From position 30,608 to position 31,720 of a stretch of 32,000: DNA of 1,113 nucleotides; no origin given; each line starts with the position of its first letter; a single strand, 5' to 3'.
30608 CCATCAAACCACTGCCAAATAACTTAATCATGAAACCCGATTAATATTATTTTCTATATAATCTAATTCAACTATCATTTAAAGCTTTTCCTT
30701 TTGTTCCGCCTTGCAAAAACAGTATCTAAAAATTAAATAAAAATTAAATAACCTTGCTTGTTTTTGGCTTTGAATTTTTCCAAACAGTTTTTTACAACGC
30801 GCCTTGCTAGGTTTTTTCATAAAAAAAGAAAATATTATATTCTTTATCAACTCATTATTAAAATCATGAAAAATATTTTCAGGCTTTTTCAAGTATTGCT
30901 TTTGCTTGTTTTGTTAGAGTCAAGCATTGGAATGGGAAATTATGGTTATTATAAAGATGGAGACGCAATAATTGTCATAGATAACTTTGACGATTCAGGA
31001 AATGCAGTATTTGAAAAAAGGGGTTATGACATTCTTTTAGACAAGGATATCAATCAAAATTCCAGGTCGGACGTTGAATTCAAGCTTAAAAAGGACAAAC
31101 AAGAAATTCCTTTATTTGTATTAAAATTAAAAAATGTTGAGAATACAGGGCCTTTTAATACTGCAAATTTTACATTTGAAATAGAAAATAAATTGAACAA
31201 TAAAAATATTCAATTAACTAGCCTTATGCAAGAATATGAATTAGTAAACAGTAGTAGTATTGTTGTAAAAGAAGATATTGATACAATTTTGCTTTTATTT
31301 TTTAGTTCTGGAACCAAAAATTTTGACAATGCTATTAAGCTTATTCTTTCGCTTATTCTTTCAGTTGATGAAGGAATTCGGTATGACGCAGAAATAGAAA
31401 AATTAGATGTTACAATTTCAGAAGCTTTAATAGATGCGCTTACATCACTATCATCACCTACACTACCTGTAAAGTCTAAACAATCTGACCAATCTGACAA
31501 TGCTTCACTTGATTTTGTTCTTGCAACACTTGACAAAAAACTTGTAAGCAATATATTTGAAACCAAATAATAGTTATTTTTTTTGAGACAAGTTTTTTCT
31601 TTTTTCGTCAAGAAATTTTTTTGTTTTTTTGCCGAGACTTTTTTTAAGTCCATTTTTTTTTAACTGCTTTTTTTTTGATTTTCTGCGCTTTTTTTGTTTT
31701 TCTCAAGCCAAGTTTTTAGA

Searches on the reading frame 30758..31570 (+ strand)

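Call 23: search_protein_families(library=pfam, proteins=[window:30758-31570:+], max_evalue=1)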
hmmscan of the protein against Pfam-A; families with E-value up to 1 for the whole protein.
window:30758-31570:+ (270 aa): 1 family
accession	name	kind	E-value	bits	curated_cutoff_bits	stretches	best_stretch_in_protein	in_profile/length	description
PF00520.37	Ion_trans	-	0.00031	20.4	25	1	4-84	93-178/241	Ion transport protein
